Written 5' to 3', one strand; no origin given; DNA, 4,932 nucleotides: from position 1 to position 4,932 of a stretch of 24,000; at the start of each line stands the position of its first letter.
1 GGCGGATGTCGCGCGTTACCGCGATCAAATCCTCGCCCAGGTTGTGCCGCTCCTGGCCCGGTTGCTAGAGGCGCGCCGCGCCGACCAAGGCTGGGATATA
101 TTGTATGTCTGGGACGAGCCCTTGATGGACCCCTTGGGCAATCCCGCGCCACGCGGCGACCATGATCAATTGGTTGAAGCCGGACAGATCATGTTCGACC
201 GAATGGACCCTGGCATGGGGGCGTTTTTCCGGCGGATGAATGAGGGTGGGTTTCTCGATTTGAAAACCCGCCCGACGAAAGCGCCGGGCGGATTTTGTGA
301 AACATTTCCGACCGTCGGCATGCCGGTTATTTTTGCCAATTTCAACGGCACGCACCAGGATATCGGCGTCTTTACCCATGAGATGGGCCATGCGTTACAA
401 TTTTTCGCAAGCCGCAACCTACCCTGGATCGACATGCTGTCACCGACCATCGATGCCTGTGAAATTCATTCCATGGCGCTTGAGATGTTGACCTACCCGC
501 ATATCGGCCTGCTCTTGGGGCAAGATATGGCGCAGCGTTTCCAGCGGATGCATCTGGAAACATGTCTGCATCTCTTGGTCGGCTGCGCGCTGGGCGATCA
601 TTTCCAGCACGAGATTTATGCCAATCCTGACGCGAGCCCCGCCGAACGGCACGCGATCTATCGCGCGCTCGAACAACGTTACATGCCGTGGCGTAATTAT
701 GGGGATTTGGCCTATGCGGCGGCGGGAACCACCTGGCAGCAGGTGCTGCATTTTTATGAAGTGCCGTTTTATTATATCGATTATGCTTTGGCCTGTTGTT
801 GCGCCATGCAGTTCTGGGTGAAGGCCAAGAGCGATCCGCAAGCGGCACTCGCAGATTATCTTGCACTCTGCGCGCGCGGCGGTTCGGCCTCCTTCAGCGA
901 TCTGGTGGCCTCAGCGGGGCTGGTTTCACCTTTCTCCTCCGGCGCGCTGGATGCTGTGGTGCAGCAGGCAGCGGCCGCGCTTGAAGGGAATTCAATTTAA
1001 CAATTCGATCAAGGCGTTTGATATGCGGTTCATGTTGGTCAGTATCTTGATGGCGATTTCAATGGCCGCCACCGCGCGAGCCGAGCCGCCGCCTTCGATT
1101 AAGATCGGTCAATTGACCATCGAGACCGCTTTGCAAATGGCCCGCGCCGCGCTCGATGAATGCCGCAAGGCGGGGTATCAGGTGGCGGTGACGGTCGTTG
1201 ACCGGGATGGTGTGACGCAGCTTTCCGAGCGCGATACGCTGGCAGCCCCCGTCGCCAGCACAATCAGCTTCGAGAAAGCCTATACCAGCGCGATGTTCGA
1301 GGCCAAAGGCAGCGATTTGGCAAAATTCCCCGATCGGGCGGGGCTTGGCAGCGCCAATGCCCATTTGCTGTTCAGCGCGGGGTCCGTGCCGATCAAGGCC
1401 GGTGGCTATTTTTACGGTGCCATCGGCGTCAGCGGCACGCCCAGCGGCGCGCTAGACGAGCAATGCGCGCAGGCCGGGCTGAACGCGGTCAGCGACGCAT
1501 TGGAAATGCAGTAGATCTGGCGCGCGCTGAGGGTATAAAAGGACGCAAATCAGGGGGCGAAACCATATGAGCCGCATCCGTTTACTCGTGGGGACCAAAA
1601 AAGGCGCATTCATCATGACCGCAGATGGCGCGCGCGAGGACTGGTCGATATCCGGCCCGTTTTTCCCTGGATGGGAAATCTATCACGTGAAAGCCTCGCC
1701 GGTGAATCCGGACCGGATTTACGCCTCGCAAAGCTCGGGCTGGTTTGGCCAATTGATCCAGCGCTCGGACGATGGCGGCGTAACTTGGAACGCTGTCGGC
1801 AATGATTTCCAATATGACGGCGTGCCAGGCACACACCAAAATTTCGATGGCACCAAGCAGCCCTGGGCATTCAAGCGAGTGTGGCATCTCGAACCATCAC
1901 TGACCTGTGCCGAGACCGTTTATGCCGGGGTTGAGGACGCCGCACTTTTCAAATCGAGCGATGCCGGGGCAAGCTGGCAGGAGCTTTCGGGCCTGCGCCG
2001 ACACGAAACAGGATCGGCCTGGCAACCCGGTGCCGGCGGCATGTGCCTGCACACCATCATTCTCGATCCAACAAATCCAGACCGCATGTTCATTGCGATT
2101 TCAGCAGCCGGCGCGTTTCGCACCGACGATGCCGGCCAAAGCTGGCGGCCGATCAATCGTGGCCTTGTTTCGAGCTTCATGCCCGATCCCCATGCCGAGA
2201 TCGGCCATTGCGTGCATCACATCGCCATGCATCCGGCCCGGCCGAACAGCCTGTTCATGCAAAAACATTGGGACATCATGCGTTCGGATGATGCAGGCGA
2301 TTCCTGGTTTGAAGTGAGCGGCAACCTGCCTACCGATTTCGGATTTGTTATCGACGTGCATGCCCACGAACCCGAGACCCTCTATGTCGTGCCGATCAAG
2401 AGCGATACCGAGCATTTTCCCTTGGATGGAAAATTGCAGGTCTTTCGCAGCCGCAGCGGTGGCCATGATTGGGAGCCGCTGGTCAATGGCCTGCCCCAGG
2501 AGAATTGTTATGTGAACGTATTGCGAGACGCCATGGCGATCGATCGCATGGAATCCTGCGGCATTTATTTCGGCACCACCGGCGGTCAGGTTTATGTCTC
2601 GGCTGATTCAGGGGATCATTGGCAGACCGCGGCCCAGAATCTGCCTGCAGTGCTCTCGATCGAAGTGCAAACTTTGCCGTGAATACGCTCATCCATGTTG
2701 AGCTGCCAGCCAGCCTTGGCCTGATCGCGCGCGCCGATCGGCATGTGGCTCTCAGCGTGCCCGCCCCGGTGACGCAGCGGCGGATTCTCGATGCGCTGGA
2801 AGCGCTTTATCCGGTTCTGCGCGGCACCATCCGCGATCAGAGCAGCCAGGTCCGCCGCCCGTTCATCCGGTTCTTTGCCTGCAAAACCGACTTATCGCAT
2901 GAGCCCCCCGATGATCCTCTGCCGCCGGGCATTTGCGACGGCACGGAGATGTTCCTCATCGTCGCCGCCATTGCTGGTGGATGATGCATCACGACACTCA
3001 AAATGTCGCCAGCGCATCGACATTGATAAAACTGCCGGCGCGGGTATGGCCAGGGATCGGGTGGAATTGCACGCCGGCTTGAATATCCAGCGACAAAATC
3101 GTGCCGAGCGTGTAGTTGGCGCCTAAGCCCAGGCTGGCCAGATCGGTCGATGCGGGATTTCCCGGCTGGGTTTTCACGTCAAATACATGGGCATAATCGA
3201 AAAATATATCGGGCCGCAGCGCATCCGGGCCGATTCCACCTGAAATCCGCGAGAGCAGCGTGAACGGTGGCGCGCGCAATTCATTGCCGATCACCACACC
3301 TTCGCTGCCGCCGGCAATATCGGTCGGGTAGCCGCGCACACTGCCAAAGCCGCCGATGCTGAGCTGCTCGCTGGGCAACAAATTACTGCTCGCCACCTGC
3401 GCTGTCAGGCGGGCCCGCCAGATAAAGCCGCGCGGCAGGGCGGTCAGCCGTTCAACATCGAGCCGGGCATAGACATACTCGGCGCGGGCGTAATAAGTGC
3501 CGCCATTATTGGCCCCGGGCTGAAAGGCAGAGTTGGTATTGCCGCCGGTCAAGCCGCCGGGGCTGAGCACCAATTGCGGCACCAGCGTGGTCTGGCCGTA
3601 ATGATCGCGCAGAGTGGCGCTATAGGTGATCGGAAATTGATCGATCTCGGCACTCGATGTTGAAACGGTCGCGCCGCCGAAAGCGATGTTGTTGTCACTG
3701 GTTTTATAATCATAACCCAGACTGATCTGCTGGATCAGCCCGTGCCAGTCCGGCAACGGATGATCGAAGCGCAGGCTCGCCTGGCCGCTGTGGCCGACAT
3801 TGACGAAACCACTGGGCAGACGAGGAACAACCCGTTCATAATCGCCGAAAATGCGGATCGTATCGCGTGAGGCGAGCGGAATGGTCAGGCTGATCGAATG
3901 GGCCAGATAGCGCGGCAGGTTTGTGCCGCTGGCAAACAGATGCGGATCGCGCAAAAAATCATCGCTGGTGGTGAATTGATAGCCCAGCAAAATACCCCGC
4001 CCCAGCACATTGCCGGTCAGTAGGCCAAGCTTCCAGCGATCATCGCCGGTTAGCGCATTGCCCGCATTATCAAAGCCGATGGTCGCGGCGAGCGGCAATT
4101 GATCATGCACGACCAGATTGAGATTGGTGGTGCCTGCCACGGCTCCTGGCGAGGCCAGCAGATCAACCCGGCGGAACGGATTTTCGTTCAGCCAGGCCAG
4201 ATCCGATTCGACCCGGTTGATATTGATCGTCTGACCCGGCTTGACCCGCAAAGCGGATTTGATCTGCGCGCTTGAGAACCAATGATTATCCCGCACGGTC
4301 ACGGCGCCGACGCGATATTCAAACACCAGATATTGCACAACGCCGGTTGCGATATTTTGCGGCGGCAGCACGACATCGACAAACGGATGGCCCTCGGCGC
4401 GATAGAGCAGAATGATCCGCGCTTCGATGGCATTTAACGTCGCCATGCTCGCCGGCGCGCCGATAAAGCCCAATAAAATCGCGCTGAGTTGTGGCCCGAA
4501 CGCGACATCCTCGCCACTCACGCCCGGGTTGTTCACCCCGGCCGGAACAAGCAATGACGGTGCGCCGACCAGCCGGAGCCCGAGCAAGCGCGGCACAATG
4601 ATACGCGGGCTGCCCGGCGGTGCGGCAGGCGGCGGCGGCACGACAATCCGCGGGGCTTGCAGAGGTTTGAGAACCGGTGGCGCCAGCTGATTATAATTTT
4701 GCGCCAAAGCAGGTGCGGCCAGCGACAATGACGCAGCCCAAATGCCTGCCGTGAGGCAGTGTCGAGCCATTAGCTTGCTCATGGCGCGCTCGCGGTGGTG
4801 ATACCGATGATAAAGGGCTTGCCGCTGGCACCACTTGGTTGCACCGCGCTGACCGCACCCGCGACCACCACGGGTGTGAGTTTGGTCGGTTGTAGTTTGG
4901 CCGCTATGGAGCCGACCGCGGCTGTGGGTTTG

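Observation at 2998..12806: Self-contained accessory module: canonical AHL-type LuxR with no nearby synthase, directly upstream of a tpsA-tpsB two-partner secretion operon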

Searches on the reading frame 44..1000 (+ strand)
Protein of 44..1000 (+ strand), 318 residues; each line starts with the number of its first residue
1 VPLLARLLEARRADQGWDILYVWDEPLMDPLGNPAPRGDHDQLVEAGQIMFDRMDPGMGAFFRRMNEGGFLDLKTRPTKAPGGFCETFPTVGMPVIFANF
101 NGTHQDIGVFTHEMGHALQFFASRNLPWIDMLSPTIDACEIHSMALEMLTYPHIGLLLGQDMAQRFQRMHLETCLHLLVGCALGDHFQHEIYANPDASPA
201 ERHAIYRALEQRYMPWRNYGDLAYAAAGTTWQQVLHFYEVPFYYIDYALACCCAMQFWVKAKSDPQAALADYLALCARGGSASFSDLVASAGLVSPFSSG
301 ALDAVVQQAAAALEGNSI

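Call 7: search_protein_families(library=pfam, proteins=[window:44-1000:+])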
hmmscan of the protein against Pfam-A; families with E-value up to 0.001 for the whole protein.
window:44-1000:+ (318 aa): 1 family
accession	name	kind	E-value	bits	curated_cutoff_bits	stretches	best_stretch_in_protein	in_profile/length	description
PF01432.26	Peptidase_M3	-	5e-24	85.9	27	1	67-304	185-454/457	Peptidase family M3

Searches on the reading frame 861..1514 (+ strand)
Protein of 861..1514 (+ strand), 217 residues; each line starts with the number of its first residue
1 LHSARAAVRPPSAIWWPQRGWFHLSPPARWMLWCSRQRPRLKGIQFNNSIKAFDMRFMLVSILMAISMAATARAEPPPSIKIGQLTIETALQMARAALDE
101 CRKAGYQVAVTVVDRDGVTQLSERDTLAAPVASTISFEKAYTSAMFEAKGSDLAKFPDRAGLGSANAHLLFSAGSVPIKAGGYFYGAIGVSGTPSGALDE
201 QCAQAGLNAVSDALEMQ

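Call 7: search_protein_families(library=pfam, proteins=[window:861-1514:+])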
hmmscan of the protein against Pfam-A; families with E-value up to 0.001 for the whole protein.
window:861-1514:+ (217 aa): 1 family
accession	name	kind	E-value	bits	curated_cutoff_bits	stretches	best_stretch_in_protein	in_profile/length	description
PF03928.20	HbpS-like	-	1.5e-26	93.4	25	1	85-207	1-127/128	Haem degrading protein HbpS-like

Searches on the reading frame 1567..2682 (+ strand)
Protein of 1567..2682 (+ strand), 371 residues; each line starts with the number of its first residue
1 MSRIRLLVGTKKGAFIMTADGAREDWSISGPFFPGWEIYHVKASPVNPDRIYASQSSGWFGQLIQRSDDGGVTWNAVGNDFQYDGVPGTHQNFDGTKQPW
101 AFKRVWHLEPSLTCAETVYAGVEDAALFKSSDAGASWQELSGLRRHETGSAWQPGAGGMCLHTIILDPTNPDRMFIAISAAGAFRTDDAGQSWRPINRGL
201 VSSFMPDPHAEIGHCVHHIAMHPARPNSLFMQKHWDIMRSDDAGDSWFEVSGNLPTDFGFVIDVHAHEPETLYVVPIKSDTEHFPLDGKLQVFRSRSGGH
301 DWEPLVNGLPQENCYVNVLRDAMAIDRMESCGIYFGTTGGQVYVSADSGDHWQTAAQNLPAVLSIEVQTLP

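Call 7: search_protein_families(library=pfam, proteins=[window:1567-2682:+])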
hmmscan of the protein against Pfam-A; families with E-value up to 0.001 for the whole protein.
window:1567-2682:+ (371 aa): 3 families
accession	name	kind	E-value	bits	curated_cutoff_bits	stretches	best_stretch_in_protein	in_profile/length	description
PF15902.12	Sortilin-Vps10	-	2e-14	53.7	33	1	127-196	3-60/446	Sortilin, neurotensin receptor 3,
PF02012.26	BNR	-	1.9e-08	33.5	27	0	65-75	1-11/12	BNR/Asp-box repeat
PF14870.12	PSII_BNR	-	0.00093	19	27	0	69-139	198-268/303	Photosynthesis system II assembly factor YCF48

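Call 60: find_encoding_contigs(protein=window:1567-2682:+, flank=10000, max_places=3)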
Protein window:1567-2682:+ (371 aa): 3 contigs read that carry it; 3 places shown.
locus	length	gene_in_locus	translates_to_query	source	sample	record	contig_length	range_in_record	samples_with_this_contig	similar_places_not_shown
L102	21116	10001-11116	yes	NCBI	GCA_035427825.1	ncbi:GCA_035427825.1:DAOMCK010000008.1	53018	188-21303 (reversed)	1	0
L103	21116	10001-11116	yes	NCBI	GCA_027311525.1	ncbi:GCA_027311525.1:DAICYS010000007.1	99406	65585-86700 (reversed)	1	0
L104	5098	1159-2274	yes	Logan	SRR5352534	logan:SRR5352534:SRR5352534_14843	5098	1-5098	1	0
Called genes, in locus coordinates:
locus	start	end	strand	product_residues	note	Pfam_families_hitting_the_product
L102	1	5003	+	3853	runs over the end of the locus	PF00094:VWD, PF13403:Hint_2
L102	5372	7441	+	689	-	PF13403:Hint_2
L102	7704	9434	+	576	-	PF01432:Peptidase_M3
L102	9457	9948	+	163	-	PF03928:HbpS-like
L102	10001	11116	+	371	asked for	PF02012:BNR (faint), PF15902:Sortilin-Vps10 (faint)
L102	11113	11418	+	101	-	-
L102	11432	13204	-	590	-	PF08479:POTRA_2 (faint), PF03865:ShlB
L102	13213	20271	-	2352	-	PF05860:TPS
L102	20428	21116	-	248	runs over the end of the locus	PF03472:Autoind_bind, PF00196:GerE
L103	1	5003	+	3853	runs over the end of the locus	PF00094:VWD, PF13403:Hint_2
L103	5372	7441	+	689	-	PF13403:Hint_2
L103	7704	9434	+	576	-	PF01432:Peptidase_M3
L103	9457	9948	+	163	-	PF03928:HbpS-like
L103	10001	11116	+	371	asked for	PF02012:BNR (faint), PF15902:Sortilin-Vps10 (faint)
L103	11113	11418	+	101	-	-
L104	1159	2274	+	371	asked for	PF02012:BNR (faint), PF15902:Sortilin-Vps10 (faint)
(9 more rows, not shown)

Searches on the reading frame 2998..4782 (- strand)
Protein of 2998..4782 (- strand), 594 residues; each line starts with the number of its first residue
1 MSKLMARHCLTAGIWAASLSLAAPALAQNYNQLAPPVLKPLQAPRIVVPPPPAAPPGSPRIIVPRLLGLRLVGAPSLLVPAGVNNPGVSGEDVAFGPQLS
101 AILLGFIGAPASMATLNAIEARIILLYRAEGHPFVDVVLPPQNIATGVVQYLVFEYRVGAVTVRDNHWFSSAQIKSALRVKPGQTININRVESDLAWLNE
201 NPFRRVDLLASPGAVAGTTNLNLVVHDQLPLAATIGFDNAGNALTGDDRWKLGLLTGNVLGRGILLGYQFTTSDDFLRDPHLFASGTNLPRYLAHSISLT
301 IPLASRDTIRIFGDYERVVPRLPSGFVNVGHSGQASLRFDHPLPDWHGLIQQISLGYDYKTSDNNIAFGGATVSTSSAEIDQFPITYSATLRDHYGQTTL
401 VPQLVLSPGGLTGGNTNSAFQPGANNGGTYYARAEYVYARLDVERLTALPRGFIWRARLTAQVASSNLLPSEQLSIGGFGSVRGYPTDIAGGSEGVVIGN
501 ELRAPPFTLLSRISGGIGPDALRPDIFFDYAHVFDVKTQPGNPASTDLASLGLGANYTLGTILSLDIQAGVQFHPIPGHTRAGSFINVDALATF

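Call 3: search_protein_families(library=pfam, proteins=[window:2998-4782:-], max_evalue=0.01)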
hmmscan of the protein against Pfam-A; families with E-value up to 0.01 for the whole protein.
window:2998-4782:- (594 aa): 4 families
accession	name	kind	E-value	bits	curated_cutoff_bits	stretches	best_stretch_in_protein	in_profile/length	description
PF03865.19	ShlB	-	2.7e-19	70.2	22.7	1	217-556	1-310/311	Haemolysin secretion/activation protein ShlB/FhaC/HecB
PF08479.16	POTRA_2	-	6.3e-06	26.4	24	1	98-153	18-73/76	POTRA domain, ShlB-type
PF01103.29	Omp85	-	0.00033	20.7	24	1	453-559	174-293/325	Omp85 superfamily domain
PF07244.20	POTRA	-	0.00042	21.4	21.3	1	156-202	1-51/79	Surface antigen variable number repeat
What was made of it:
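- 2998..4782 (-): tpsB, a 594-aa Omp85-family transporter. Its start overlaps the tpsA stop by 4 bp. Pfam ShlB 2.7e-19, POTRA_2 and POTRA (call 3).
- On Two-partner secretion (type Vb): ShlB 70.2 bits, POTRA_2 26.4 bits and POTRA 21.4 bits (call 3).
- Closest known: EtpBAC, HMW1ABC and HxuCBA two-partner secretion systems. Same: A TpsB of the ShlB/FhaC type is encoded alongside (call 3).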

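Call 4: search_protein_families(library=ncbifam, proteins=[window:2998-4782:-], max_evalue=0.001)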
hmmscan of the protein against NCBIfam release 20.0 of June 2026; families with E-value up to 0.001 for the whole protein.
window:2998-4782:- (594 aa): 1 family
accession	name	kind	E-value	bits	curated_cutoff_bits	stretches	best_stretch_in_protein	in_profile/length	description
TIGR03303.1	OM_YaeT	equivalog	4.5e-05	22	297.15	1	113-556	273-706/741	outer membrane protein assembly factor BamA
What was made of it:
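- Closest known: Canonical AHL receptors with lux-type boxes. Different: Far below every NCBIfam equivalog cut-off (call 4).
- Checked: ORF 2998-4782 has ShlB, POTRA_2 and POTRA (calls 3, 4).
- Domain content of the three genes (calls 3, 4).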
